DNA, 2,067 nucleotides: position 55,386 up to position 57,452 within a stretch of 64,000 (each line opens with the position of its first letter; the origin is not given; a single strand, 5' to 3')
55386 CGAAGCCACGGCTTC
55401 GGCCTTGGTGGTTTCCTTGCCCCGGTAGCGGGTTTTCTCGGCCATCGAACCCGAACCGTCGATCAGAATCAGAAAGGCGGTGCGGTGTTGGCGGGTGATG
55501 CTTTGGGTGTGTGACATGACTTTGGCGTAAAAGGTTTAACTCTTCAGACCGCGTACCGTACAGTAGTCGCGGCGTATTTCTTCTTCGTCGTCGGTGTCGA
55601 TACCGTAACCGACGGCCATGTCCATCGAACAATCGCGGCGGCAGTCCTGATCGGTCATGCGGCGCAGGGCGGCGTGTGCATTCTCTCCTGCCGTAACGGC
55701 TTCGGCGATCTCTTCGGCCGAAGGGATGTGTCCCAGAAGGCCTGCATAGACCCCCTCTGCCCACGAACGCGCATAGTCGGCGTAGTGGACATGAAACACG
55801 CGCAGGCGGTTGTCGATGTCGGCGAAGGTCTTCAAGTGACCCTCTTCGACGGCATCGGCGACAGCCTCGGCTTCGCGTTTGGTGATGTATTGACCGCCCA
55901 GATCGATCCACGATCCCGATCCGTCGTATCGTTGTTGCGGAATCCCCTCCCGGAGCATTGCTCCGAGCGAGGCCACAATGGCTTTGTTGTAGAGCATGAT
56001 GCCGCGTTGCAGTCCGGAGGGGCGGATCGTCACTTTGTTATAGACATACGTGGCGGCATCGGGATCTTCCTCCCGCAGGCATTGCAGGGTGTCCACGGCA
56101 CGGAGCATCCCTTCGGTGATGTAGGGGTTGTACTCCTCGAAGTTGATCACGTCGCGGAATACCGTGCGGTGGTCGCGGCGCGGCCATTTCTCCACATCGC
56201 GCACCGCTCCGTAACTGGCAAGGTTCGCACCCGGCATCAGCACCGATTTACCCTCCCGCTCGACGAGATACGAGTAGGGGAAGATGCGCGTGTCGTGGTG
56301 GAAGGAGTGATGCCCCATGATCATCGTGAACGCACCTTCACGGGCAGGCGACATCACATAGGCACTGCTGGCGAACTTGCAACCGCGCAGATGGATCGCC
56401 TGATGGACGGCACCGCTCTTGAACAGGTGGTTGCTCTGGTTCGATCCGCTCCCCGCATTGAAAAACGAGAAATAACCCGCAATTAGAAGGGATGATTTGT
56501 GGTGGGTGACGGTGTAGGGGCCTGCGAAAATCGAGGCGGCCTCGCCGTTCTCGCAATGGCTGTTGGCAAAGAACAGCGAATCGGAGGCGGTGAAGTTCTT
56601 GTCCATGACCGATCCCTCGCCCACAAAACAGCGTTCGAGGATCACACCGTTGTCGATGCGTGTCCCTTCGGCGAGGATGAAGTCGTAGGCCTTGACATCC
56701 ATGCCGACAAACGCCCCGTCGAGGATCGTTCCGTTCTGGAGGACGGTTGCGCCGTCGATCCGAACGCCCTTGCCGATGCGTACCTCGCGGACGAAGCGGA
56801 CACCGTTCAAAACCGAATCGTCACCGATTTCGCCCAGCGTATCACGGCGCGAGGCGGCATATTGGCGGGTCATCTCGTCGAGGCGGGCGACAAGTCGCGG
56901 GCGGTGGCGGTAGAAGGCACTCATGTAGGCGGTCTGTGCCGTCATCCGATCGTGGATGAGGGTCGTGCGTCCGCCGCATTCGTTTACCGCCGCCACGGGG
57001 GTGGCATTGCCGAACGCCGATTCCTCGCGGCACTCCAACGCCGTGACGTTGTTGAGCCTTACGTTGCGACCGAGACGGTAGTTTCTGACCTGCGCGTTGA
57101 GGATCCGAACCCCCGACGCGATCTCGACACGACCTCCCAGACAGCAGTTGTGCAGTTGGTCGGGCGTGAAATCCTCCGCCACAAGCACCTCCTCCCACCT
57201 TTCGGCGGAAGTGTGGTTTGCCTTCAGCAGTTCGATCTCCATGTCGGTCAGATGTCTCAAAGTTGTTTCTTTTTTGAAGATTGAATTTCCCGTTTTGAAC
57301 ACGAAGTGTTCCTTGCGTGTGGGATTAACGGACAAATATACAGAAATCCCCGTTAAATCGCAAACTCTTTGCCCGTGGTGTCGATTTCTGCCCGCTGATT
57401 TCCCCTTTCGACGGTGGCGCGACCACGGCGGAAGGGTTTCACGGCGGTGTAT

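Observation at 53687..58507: Kinase / DUF4954 beta-helix / TerY-like vWA / pseudokinase cassette with no described function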

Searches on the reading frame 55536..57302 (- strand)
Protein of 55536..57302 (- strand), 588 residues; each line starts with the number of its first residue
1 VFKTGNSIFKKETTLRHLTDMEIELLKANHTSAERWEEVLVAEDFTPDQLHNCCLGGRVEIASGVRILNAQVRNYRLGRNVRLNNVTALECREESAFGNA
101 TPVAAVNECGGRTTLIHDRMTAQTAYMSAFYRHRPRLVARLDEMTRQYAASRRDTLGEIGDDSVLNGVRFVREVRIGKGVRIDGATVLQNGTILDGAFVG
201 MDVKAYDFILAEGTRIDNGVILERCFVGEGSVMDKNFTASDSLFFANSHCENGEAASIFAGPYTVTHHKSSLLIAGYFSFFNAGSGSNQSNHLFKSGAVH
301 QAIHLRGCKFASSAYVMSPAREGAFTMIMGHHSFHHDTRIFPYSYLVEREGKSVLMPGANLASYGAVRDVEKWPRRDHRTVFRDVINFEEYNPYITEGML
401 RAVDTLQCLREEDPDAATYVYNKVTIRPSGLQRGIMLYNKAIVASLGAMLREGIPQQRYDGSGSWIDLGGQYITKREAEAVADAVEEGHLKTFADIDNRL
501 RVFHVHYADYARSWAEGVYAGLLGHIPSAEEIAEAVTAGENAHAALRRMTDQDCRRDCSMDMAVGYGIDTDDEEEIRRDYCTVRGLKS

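Call 3: search_protein_families(library=pfam, proteins=[window:55536-57302:-], max_evalue=0.1)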
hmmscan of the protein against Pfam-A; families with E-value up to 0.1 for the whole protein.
window:55536-57302:- (588 aa): 5 families
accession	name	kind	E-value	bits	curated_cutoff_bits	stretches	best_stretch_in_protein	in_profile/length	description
PF16314.11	DUF4954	-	2.9e-133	445.1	26.2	2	49-409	70-432/433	Domain of unknown function (DUF4954)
PF20683.2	DUF6819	-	2.9e-18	66.6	23.5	1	456-585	11-142/171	Domain of unknown function (DUF6819)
PF25084.1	LbH_EIF2B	-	4.5e-07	30.3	54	1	159-237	24-103/105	EIF2B subunit epsilon LbH domain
PF24894.1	Hexapep_GlmU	-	0.0031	18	23.3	0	186-231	19-64/104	GlmU-like, C-terminal hexapeptide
PF00132.30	Hexapep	-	0.0044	17.1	27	0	159-182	4-28/36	Bacterial transferase hexapeptide (six repeats)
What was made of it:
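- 55536..57302 (-): DUF4954/DUF6819 left-handed beta-helix protein. It is a resident neighbour and not a component of the module. Pfam DUF4954 scores 2.9e-133 (call 3).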

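Call 4: search_protein_families(library=ncbifam, proteins=[window:55536-57302:-], max_evalue=0.1)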
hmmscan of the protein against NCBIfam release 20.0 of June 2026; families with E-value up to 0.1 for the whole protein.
window:55536-57302:- (588 aa): 4 families
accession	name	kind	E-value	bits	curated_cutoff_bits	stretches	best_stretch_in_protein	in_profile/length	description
NF052502.1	man1P_GTase_Rv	exception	2.7e-06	26.5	440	1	163-235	254-326/352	mannose-1-phosphate guanylyltransferase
TIGR03570.1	NeuD_NnaD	subfamily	0.0088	15.7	160.8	0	165-201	145-182/202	NeuD/PglB/VioB family sugar acetyltransferase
NF010935.0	PRK14355.1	equivalog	0.016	13.9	718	1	158-232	288-363/459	bifunctional UDP-N-acetylglucosamine diphosphorylase/glucosamine-1-phosphate N-acetyltransferase GlmU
TIGR01852.1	lipid_A_lpxA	equivalog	0.053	12.8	231.05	0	164-250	25-116/254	acyl-ACP--UDP-N-acetylglucosamine O-acyltransferase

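Call 5: search_protein_families(library=padloc, proteins=[window:55536-57302:-], max_evalue=0.1)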
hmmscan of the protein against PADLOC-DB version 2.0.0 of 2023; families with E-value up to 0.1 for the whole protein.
window:55536-57302:- (588 aa): 0 families

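Call 19: search_solved_structures(query=window:55536-57302:-, max_evalue=1)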
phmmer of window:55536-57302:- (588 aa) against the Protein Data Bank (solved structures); distinct sequences matched with E-value up to 1: 5.
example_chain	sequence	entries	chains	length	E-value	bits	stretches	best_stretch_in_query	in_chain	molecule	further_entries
8iuf_G3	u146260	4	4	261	0.022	16.8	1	164-222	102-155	NDUCA3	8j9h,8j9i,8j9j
8iuf_G2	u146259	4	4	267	0.022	16.8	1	164-222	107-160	NDUCA2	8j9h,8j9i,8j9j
6i3m_G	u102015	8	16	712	0.055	15.5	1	171-253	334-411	Translation initiation factor eIF-2B subunit epsilon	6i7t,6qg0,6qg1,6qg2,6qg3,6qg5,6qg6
7whr_B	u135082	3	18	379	0.14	14.2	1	177-239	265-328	Nucleotidyl transferase family protein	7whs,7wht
4xrw_A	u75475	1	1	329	0.73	11.8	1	330-470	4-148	BexL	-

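Call 22: search_protein_representatives(protein=window:55536-57302:-)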
Query: 588 residues. Proteins with E-value up to 0.001 (for the whole library): 1115; up to 1e-10: 753; up to 1e-30: 435. The best 150 are listed.
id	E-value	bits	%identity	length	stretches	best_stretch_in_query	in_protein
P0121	5.3e-202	689.1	54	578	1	16-586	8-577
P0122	1.6e-179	614.9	67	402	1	188-587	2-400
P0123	1.6e-166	571.9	63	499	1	15-418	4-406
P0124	1.2e-159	549.3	59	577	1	13-422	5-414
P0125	3.6e-153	527.9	47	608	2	52-585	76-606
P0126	2.0e-149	515.5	61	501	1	11-385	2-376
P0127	1.1e-147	509.7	46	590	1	14-585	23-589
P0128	5.6e-147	507.4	46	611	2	52-587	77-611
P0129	4.5e-145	501.1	45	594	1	12-585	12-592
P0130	5.0e-144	497.7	56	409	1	13-416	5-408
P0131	6.7e-140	484.0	47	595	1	15-559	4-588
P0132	1.5e-136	473.0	46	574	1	15-584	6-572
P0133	5.1e-132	458.0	42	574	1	29-586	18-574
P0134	2.2e-131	456.0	44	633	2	49-585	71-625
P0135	2.6e-130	452.4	41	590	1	15-587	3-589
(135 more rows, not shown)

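Call 24: find_related_loci(query=A1, collection=genome_contigs, flank=10000)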
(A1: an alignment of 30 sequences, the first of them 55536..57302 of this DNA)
Query A1 (588 aa) in genome_contigs; peptide patterns used: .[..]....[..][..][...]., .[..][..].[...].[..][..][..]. (x = any residue, [..] = any of these).
600 stretches matched a pattern (row limit reached: there are more); 592 encode a relative of the query (tblastn E <= 1e-3); the best 80 are kept; 80 distinct loci.
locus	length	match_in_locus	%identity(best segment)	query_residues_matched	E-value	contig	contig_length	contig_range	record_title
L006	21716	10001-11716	65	16-587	0e+0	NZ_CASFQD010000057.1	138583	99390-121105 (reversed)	Uncultured Alistipes sp. isolate SI.B47.metabat-bins.143 SI.B47.metabat-bins.143.fa_k141_477778, whole genome shotgun se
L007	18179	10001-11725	65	13-587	0e+0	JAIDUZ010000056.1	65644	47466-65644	MAG: Alistipes sp. isolate SC0369_comb_22 SC0369_comb_22_contig_56, whole genome shotgun sequence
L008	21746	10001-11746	63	7-587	0e+0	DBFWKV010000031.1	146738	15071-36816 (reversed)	MAG TPA_asm: Alistipes sp. isolate MAG7864 contig31, whole genome shotgun sequence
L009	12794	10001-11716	63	15-586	0e+0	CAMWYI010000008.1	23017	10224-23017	MAG TPA_asm: uncultured Alistipes sp. isolate SRR14411257_bin.8_metawrap_v1.3_MAG genome assembly, contig: NODE.200_leng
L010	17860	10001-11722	64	14-587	0e+0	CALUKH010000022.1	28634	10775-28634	MAG: uncultured Alistipes sp. isolate BRZ_AF__bin22 genome assembly, contig: BRZ_AF__NODE_2494_length_28634_cov_10.88514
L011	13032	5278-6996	60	15-587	0e+0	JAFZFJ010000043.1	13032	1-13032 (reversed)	MAG: Alistipes sp. isolate RGIG7716 Water_buffalos_Rectum-3__c84956, whole genome shotgun sequence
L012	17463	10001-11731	62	13-587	0e+0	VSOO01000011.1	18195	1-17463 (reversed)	MAG: Alistipes sp. isolate S9739_S5_spades_bin.11 S9739_S5_bin.11_contig_11, whole genome shotgun sequence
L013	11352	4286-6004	61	14-587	0e+0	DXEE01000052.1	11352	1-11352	MAG TPA_asm: Candidatus Alistipes avistercoris isolate 653 CHK112__C104142_L11352_SAMEA104467363, whole genome shotgun s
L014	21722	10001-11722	61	13-587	0e+0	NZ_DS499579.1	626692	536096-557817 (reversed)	Alistipes putredinis DSM 17216 Scfld_02_9, whole genome shotgun sequence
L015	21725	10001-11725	61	13-587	0e+0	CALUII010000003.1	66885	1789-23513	MAG: uncultured Alistipes sp. isolate BRZ_A__bin76 genome assembly, contig: BRZ_A__NODE_554_length_66885_cov_5.875853, w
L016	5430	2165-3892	61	11-586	0e+0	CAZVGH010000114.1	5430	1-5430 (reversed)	MAG TPA_asm: uncultured Alistipes sp. isolate SRP199465_co1_339 genome assembly, contig: NODE_41282_length_5430_cov_10.0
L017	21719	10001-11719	59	15-587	0e+0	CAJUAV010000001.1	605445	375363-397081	MAG TPA_asm: uncultured Alistipes sp. isolate MGBC125940 genome assembly, contig: MGBC125940.1, whole genome shotgun seq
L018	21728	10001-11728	56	11-587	0e+0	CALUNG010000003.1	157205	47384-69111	MAG: uncultured Alistipes sp. isolate BRZ_AN__bin103 genome assembly, contig: BRZ_AN__NODE_113_length_157205_cov_6.30146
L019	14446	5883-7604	57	13-587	0e+0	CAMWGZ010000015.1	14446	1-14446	MAG TPA_asm: uncultured Alistipes sp. isolate SRR14411288_bin.10_metawrap_v1.3_MAG genome assembly, contig: NODE.643_len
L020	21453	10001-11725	55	16-586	0e+0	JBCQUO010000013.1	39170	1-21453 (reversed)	MAG: Rikenellaceae bacterium isolate MAG342 NODE_600_length_39171_cov_0.421255, whole genome shotgun sequence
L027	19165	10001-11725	58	13-587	0e+0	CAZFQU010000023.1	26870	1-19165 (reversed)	MAG TPA_asm: uncultured Alistipes sp. isolate SRP315200_co1_472 genome assembly, contig: NODE_2849_length_26870_cov_13.6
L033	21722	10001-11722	51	11-586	0e+0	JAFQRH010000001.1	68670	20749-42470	MAG: Alistipes sp. isolate RGIG2079 Goat_Colon-2__c19407, whole genome shotgun sequence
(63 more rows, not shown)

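Call 46: predict_structure(alignment_id=A1)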
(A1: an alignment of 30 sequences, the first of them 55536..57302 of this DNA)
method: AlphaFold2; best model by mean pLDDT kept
length: 588 residues; sequences in the alignment: 30
mean_pLDDT: 84.8   pTM: 0.86
mean pLDDT of the five models: 84.8, 83.9, 82.3, 82.2, 80.6
residues with pLDDT >= 90: 334; 70-90: 163; 50-70: 56; < 50: 35
segments of 3 or more residues with pLDDT < 50: 1-11, 268-275, 282-288, 293-299
pLDDT, mean of each block of 10 residues (from residue 1): 33 83 96 96 96 94 92 94 75 85 76 90 92 94 97 94 83 85 78 75 73 73 77 73 73 64 55 45 46 50 81 80 91 91 95 95 88 84 89 96 98 96 96 98 97 79 93 97 98 96 95 96 95 97 96 89 89 93 78
secondary structure, 60 per line:
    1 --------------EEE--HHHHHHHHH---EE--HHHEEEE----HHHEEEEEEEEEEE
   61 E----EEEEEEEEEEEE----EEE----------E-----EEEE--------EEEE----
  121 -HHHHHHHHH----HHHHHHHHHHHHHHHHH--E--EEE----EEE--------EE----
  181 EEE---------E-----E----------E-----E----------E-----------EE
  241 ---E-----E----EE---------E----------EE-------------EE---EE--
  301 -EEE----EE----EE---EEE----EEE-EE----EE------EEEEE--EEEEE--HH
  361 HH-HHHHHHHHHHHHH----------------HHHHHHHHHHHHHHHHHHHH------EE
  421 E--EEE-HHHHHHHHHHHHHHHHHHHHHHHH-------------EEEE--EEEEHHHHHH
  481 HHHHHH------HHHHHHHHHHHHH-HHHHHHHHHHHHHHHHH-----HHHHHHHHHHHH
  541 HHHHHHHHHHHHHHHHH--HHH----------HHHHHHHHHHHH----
elements in order: E15-17 H20-28 E39-42 E50-61 E66-77 E82-84 E101-104 E113-116 H122-130 H135-151 E157-159 E164-166 E181-183 E302-304 E320-322 E327-329 E345-349 E352-356 H359-362 H364-376 H393-412 E419-421 E424-426 H428-451 E465-468 E471-474 H475-486 H493-505 H507-523 H529-557 H573-584

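Call 49: fold_search(model_id=the predicted structure, library=pdb)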
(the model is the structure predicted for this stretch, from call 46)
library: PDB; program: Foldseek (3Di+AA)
matches with E <= 10: 383; with E <= 0.001: 0
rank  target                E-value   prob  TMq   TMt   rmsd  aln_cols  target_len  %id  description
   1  3vbl_E                4.0e-03  0.99  0.14  0.39  12.4       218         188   14  Crystal Structure of the S84C mutant of AntD, an N-acyltransferase from Bacillus cereus in complex with dTDP-4-amino-4 (released 2012-01-25)
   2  3foq                  1.8e-02  0.18  0.09  0.11  13.2       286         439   12  Crystal structure of N-acetylglucosamine-1-phosphate uridyltransferase (GlmU) from Mycobacterium tuberculosis in a cubic (released 2009-06-09)
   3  3vbm_C                2.0e-02  0.75  0.12  0.33  12.0       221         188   13  Crystal Structure of the S84T mutant of AntD, an N-acyltransferase from Bacillus cereus in complex with dTDP and Coenz (released 2012-01-25)
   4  1g95                  2.1e-02  0.28  0.11  0.13  12.7       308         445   12  CRYSTAL STRUCTURE OF S.PNEUMONIAE GLMU, APO FORM (released 2001-05-22)
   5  5vmk_B                2.6e-02  0.44  0.10  0.12  13.7       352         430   10  Crystal structure of a bifunctional GlmU UDP-N-acetylglucosamine diphosphorylase/glucosamine-1- phosphate N-acetyltran (released 2017-05-24)
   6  5vmk_C                3.1e-02  0.75  0.14  0.19  11.2       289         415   11  Crystal structure of a bifunctional GlmU UDP-N-acetylglucosamine diphosphorylase/glucosamine-1- phosphate N-acetyltran (released 2017-05-24)
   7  9dr4                  4.2e-02  0.33  0.11  0.13  14.4       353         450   11  Crystal structure of bifunctional GlmU from Staphylococcus aureus NCTC 8325 complexed with UTP, CoA and Glc 1-P (released 2025-05-14)
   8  3vbm_A                4.5e-02  0.57  0.12  0.30  12.7       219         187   11  Crystal Structure of the S84T mutant of AntD, an N-acyltransferase from Bacillus cereus in complex with dTDP and Coenz (released 2012-01-25)
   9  1hm8_A                4.7e-02  0.51  0.15  0.19  11.1       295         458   13  CRYSTAL STRUCTURE OF S.PNEUMONIAE N-ACETYLGLUCOSAMINE-1-PHOSPHATE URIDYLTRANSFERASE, GLMU, BOUND TO ACETYL COENZYME A (released 2001-11-30)
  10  3d98                  4.9e-02  0.57  0.11  0.14  11.0       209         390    6  Crystal structure of GlmU from Mycobacterium tuberculosis, ligand-free form (released 2009-03-10)
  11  1hm0_A                5.5e-02  0.20  0.09  0.11  15.5       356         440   11  CRYSTAL STRUCTURE OF S.PNEUMONIAE N-ACETYLGLUCOSAMINE 1-PHOSPHATE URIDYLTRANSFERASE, GLMU (released 2001-11-30)
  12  4k6r                  5.8e-02  0.41  0.12  0.15  14.3       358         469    6  Crystal structure of GlmU in complex with ATP (released 2014-04-16)
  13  4aaw                  5.8e-02  0.13  0.09  0.10  15.8       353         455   10  S.pneumoniae GlmU in complex with an antibacterial inhibitor (released 2012-02-15)
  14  5f42_A                6.4e-02  0.11  0.09  0.17  18.3       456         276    9  Activity and Crystal Structure of Francisella novicida UDP-N-Acetylglucosamine Acyltransferase (released 2016-10-12)
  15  4fce                  7.5e-02  0.47  0.14  0.17  11.4       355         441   10  Crystal structure of Yersinia pestis GlmU in complex with alpha-D-glucosamine 1-phosphate (GP1) (released 2012-07-11)
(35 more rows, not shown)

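Call 50: search_protein_families(library=pfam, proteins=[L027:9014-9991:+, L020:7520-9652:+, L033:8164-9102:+, L033:9071-9772:+, L027:11724-12542:+], max_evalue=0.01)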
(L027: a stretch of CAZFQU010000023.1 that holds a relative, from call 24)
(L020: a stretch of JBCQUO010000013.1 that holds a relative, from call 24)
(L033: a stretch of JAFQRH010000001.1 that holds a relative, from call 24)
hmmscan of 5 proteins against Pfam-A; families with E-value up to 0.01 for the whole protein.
L027:9014-9991:+ (326 aa): 15 families
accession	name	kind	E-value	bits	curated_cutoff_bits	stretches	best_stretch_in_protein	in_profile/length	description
PF13166.12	AAA_13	-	3.8e-05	23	36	1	53-215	327-467/713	AAA domain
PF19220.6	Rod_CreS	-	6.7e-05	22.5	100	1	145-225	1-81/359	Crescentin, rod domain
PF06103.16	DUF948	-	0.00015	22.3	37.2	1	155-216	24-85/89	Bacterial protein of unknown function (DUF948)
PF05911.16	FPP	-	0.00015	20.6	40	1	35-222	611-799/871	Filament-like plant protein, long coiled-coil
PF04102.17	SlyX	-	0.00032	21.7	30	1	143-196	3-56/67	SlyX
PF18641.6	LidA_Long_CC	-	0.00063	20.1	26.5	1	150-239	2-98/177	LidA long coiled-coil domain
PF25785.1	TPR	-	0.0013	19.5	27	1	159-226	2-71/110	Nucleoprotein TPR-like domain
PF13851.11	GAS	-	0.0016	18.3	32.3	1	116-225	58-168/200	Growth-arrest specific micro-tubule binding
PF16808.10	PKcGMP_CC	-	0.0019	18.2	35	1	156-180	7-31/35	Coiled-coil N-terminus of cGMP-dependent protein kinase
PF25450.1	Rab11-FIP3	-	0.004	17.9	31.9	1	141-210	52-121/125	Rab11-FIP3-like domain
PF05622.17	HOOK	-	0.0066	15.7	35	1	73-221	244-393/514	HOOK protein coiled-coil region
PF04632.18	FUSC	-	0.0067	15.5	30.9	1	100-225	176-302/660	Fusaric acid resistance protein family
PF01519.22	DUF16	-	0.0073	17.2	40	0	142-183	33-74/104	Protein of unknown function DUF16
PF10473.14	CENP-F_leu_zip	-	0.0097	16.4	34.5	1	131-224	40-133/140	Leucine-rich repeats of kinetochore protein Cenp-F/LEK1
PF06419.17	COG6_N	-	0.01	16.4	27.4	1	125-183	22-80/114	Conserved oligomeric complex COG6, N-terminal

L020:7520-9652:+ (711 aa): 11 families
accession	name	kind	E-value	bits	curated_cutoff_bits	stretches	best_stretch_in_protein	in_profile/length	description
PF00270.35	DEAD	-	9.1e-27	94.3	26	1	280-443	1-165/167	DEAD/DEAH box helicase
PF00271.37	Helicase_C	-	1.7e-23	83.4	23.5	1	521-597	38-110/110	Helicase conserved C-terminal domain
PF19833.4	RecG_dom3_C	-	3.4e-19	69.1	26.8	1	624-711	1-87/87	ATP-dependent DNA helicase RecG, domain 3, C-terminal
PF17191.10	RecG_wedge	-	7.6e-18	65.1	23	1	14-170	1-148/162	RecG wedge domain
PF04851.21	ResIII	-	2.4e-13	50.8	22.5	1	278-437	3-162/164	Type III restriction enzyme, res subunit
PF00176.29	SNF2-rel_dom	-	2.1e-07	30.8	24.9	1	299-442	17-168/290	SNF2-related domain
PF22590.2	Cas3-like_C_2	-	4.3e-05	24.2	27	1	514-596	19-104/106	CRISPR-associated nuclease/helicase Cas3, C-terminal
PF01336.31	tRNA_anti-codon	-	0.00011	22.5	27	1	70-144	2-73/75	OB-fold nucleic acid binding domain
PF07517.20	SecA_DEAD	-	0.0004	20.2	24.6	1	307-373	98-164/290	SecA DEAD-like domain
PF13604.12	AAA_30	-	0.0052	17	27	0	279-421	2-109/191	AAA domain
PF22527.2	DEXQc_Suv3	-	0.0055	16.7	27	0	305-425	19-118/154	DEXQ-box helicase domain of Suv3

L033:8164-9102:+ (313 aa): 9 families
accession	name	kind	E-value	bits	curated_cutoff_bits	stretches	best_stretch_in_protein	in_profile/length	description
PF03193.22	RsgA_GTPase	-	2.5e-55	187.4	30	1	71-247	1-173/174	RsgA GTPase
PF16745.11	RsgA_N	-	1.3e-13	50.9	27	1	10-65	1-51/54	RsgA N-terminal domain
PF01926.29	MMR_HSR1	-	0.00046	20.7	21.9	1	185-243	4-58/113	50S ribosome-binding GTPase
PF13555.12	AAA_29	-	0.0011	19.2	27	1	178-197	21-39/61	P-loop containing region of AAA domain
PF00009.33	GTP_EFTU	-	0.0014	18.7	26.5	1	93-179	90-183/188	Elongation factor Tu GTP binding domain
PF13191.12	AAA_16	-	0.0021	19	32.6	1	181-207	25-51/167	AAA ATPase domain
PF01176.25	eIF-1a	-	0.0023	18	30.2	1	9-71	3-61/64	Translation initiation factor 1A / IF-1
PF00005.33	ABC_tran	-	0.0031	18.5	25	1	179-212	10-46/137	ABC transporter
PF10662.15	PduV-EutP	-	0.0072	16.6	21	0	122-178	85-141/143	Ethanolamine utilisation - propanediol utilisation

L033:9071-9772:+ (234 aa): 1 family
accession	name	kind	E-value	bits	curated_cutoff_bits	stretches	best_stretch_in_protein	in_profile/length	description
PF00588.24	SpoU_methylase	-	1.6e-32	113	29.7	1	49-188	3-142/142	SpoU rRNA Methylase family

L027:11724-12542:+ (273 aa): 0 families
